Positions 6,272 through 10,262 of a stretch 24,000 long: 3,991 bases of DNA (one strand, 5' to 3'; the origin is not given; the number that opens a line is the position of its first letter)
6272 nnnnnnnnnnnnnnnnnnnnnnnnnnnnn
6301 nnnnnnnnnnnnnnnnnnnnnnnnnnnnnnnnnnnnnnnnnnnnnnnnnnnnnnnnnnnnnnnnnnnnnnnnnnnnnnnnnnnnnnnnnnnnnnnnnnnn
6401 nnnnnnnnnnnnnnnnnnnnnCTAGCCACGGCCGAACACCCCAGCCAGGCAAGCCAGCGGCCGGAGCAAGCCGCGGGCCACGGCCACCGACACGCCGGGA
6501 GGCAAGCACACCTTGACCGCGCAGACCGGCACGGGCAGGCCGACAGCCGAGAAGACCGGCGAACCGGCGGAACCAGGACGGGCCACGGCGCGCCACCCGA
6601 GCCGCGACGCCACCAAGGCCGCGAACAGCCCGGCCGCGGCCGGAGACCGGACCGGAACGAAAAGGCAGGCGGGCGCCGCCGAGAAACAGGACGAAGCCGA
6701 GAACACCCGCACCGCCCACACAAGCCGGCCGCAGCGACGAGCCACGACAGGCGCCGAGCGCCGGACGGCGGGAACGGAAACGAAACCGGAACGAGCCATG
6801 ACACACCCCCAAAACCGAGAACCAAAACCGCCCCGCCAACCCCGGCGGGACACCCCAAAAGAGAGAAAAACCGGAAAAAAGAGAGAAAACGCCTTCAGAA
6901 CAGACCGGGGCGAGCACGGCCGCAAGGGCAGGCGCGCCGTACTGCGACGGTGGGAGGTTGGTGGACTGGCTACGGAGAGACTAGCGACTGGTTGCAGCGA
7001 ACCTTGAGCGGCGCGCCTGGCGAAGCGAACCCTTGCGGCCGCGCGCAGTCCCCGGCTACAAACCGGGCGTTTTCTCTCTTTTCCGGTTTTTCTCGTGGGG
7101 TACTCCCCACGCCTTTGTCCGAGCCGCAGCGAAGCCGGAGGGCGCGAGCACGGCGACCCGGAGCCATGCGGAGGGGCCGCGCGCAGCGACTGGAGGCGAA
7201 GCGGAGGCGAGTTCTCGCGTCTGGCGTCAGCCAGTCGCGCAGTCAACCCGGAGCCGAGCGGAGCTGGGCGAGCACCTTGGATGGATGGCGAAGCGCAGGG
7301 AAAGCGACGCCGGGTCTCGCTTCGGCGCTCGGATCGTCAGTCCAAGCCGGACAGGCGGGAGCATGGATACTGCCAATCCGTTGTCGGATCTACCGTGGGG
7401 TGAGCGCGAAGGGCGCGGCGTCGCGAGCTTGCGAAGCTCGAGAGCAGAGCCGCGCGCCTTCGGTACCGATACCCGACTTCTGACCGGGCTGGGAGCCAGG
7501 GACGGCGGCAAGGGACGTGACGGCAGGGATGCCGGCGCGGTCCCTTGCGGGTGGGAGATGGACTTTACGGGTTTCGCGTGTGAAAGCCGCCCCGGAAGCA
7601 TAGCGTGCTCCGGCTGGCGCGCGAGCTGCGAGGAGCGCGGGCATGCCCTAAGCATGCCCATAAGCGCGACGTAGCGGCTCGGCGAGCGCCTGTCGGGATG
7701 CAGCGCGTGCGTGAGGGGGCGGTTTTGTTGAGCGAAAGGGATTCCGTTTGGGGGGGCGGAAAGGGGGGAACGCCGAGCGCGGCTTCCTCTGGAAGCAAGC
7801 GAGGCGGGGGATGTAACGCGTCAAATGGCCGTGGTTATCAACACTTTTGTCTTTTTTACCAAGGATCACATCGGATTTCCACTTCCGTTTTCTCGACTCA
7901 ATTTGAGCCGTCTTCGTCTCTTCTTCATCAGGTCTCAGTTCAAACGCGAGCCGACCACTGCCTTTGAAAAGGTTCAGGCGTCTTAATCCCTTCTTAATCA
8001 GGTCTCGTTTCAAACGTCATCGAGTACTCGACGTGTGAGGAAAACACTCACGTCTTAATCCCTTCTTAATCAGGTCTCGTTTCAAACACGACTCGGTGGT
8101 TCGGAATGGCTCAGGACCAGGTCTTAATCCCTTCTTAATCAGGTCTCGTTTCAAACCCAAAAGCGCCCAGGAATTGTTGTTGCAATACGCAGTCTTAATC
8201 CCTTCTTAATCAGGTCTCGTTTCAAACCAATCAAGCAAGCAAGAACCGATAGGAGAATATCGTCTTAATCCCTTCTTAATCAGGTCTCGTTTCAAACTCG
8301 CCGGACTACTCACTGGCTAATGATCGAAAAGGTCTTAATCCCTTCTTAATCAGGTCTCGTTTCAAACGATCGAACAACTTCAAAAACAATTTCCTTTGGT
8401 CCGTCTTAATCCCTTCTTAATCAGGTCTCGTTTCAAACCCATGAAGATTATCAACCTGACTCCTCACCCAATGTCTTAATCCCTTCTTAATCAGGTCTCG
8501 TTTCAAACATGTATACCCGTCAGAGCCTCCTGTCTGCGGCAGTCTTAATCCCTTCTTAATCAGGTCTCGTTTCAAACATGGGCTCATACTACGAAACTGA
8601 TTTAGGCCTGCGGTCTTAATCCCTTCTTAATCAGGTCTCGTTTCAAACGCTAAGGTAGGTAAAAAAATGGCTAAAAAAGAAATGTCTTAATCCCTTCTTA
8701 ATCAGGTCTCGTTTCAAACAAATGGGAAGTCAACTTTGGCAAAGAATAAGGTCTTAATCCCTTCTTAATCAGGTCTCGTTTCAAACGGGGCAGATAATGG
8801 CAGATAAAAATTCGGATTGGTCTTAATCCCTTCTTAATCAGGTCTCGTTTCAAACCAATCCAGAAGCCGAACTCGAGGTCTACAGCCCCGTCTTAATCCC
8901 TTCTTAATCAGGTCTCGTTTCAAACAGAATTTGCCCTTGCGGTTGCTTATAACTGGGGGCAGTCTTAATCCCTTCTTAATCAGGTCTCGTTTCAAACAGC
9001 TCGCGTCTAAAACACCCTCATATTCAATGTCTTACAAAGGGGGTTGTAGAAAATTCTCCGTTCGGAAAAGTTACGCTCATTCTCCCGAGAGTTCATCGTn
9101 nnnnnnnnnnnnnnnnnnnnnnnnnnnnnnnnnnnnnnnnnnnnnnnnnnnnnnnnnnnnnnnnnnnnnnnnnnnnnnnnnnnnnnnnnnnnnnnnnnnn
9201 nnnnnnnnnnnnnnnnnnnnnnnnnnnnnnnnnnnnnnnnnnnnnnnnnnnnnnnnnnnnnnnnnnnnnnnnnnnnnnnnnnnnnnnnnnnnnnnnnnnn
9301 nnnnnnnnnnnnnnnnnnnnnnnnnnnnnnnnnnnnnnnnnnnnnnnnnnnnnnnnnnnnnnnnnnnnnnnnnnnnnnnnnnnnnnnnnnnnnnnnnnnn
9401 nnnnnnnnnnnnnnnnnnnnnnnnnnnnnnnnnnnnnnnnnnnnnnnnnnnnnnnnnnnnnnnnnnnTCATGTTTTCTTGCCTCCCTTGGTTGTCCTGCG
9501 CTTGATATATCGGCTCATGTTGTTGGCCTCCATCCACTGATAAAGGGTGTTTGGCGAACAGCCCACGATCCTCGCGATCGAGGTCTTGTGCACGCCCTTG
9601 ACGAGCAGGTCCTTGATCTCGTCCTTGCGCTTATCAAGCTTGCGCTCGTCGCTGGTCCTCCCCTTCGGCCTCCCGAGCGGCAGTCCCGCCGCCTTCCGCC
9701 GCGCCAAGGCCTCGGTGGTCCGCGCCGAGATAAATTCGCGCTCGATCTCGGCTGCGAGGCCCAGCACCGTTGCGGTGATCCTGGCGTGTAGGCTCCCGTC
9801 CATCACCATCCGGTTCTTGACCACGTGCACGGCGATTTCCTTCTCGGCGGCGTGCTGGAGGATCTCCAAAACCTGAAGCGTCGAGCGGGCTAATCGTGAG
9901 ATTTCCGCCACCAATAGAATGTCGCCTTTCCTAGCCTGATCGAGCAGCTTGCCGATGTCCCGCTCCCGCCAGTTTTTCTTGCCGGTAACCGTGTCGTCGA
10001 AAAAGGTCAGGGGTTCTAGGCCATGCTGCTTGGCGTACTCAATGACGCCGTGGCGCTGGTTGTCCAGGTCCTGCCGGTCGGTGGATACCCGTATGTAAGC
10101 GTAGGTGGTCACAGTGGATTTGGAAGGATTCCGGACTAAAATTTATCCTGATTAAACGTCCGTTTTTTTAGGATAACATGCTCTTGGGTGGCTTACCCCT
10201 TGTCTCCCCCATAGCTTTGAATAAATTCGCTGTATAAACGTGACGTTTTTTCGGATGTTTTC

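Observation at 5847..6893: A 1.05 kb tract with almost no T on the + strand (no A on the - strand)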

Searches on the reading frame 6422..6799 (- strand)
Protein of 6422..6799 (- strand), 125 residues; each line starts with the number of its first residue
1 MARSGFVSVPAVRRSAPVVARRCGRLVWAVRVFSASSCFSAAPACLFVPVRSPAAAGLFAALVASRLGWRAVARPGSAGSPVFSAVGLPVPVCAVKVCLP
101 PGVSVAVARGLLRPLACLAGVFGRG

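Call 28: search_protein_families(library=pfam, proteins=[window:6422-6799:-], max_evalue=0.1)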
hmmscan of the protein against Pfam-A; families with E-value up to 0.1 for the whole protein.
window:6422-6799:- (125 aa): 0 families

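Call 59: find_homologous_proteins(query=window:6425-6799:-, max_evalue=0.001)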
Query window:6425-6799:- (125 aa): 9 proteins with E <= 0.001 among 315 candidates.
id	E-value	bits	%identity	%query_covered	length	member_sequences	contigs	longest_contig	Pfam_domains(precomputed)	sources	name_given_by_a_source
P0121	3.0e-63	229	95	100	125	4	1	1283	-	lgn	-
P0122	5.1e-56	206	86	100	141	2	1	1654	-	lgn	-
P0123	4.2e-53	196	84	99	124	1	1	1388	-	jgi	jgi:hypothetical protein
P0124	3.3e-44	168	78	98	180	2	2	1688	-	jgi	-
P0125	4.3e-41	158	77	98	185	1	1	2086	-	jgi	jgi:hypothetical protein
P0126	1.6e-37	146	70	100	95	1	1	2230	-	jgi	-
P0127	9.5e-34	134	80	75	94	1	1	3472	-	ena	-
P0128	3.9e-27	113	74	70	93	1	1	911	-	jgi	jgi:hypothetical protein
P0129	2.4e-19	87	62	87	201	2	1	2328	-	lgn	-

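Call 70: predict_structure(alignment_id=A3)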
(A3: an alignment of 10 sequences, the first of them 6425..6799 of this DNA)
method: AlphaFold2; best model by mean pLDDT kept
length: 125 residues; sequences in the alignment: 10
mean_pLDDT: 76.6   pTM: 0.72
mean pLDDT of the five models: 76.6, 71.9, 71.6, 68.3, 65.5
residues with pLDDT >= 90: 16; 70-90: 77; 50-70: 23; < 50: 9
segments of 3 or more residues with pLDDT < 50: 1-3, 37-40
pLDDT, mean of each block of 10 residues (from residue 1): 60 65 84 53 78 89 91 72 83 87 84 84 54
secondary structure, 60 per line:
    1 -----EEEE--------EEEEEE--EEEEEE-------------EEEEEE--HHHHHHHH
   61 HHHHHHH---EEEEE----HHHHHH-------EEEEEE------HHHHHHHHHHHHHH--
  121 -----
elements in order: E6-9 E18-23 E26-31 E45-50 H53-67 E71-75 H80-85 E93-98 H105-118

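Call 74: fold_search(model_id=the predicted structure, library=pdb)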
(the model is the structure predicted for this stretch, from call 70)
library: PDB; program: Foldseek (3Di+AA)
matches with E <= 10: 322; with E <= 0.001: 0
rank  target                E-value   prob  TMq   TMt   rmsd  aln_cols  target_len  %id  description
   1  3dxm_D                3.8e-01  0.16  0.31  0.18   9.5       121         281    5  Structure of Bos taurus Arp2/3 Complex with Bound Inhibitor CK0993548 (released 2009-07-28)
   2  7mkv_C                4.2e-01  0.30  0.32  0.13   8.9        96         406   14  Engineered PLP-dependent decarboxylative aldolase from Aspergillus flavus, UstD2.0, bound as the internal aldimine (released 2022-05-04)
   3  8qsz_K                4.5e-01  0.23  0.33  0.35   7.6       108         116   15  Structure of s. pombe RNA polymerase II in complex with DSIF and Rat1/Rai1 (released 2024-10-23)
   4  6hrh_A                4.8e-01  0.72  0.37  0.13   4.2        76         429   14  Structure of human erythroid-specific 5'-aminolevulinate synthase, ALAS2 (released 2018-11-07)
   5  8tah_D                5.1e-01  0.13  0.30  0.17   9.7       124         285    6  Cryo-EM structure of Cortactin-bound to Arp2/3 complex (released 2023-09-27)
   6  9h0h_A                5.4e-01  0.06  0.18  0.13  12.6       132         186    8  X-RAY CRYSTAL STRUCTURE OF THE CsPYL1-OPABACTIN-HAB1 TERNARY COMPLEX (released 2025-08-20)
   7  9dz7_E                6.5e-01  0.66  0.37  0.12   5.0        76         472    9  Structure of ALAS bound to glycine from S. cerevisiae (released 2025-10-22)
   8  9dz7_C                6.5e-01  0.66  0.37  0.12   5.0        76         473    9  Structure of ALAS bound to glycine from S. cerevisiae (released 2025-10-22)
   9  4akx_A                6.5e-01  0.12  0.26  0.27  10.6       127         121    9  Structure of the heterodimeric complex ExoU-SpcU from the type III secretion system (T3SS) of Pseudomonas aeruginosa (released 2012-04-18)
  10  1lf7                  6.5e-01  0.06  0.22  0.18  14.4       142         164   11  Crystal Structure of Human Complement Protein C8gamma at 1.2 A Resolution (released 2002-06-12)
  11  9dz7_D                6.9e-01  0.66  0.37  0.12   5.0        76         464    9  Structure of ALAS bound to glycine from S. cerevisiae (released 2025-10-22)
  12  5txt_B                7.3e-01  0.35  0.33  0.11   6.4        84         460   10  Structure of asymmetric apo/holo ALAS dimer from S. cerevisiae (released 2018-03-28)
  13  2p9i_D                7.3e-01  0.14  0.35  0.20   6.8       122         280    6  Crystal Structure of bovine Arp2/3 Complex co-crystallized with ADP and crosslinked with gluteraldehyde (released 2007-05-29)
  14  5txt_C                7.7e-01  0.38  0.33  0.11   6.0        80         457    9  Structure of asymmetric apo/holo ALAS dimer from S. cerevisiae (released 2018-03-28)
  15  6hrh_B                7.7e-01  0.33  0.33  0.12   7.5       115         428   12  Structure of human erythroid-specific 5'-aminolevulinate synthase, ALAS2 (released 2018-11-07)
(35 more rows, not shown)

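Call 87: search_protein_families(library=padloc, proteins=[window:6422-6799:-], max_evalue=0.01)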
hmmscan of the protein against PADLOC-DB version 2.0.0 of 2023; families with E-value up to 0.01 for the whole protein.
window:6422-6799:- (125 aa): 0 families

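Call 88: search_protein_families(library=phrogs, proteins=[window:6422-6799:-], max_evalue=0.001)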
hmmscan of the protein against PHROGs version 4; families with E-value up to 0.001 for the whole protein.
window:6422-6799:- (125 aa): 0 families

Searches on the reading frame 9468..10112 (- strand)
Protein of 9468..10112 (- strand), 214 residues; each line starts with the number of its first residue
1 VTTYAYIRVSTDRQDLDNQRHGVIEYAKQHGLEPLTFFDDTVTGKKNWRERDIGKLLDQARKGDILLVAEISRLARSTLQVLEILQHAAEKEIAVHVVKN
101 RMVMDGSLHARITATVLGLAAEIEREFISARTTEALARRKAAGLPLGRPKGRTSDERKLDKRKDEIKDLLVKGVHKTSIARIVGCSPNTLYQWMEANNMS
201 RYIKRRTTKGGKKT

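Call 57: search_protein_families(library=pfam, proteins=[window:9468-10112:-], max_evalue=0.01)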
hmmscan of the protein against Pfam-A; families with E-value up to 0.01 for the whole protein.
window:9468-10112:- (214 aa): 5 families
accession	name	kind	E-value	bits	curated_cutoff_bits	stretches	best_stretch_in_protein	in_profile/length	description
PF00239.26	Resolvase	-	7.5e-32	110.9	23.3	1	4-143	2-143/145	Resolvase, N terminal domain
PF02796.21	HTH_7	-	3.8e-07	30.6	23.8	1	157-194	4-42/45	Helix-turn-helix domain of resolvase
PF13384.12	HTH_23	-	0.00053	20.2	24.6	1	171-196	15-40/50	Homeodomain-like domain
PF01527.26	HTH_Tnp_1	-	0.00088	19.9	24.1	0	167-195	17-45/75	Transposase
PF13518.12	HTH_28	-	0.002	18.6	25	0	170-194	9-33/52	Helix-turn-helix domain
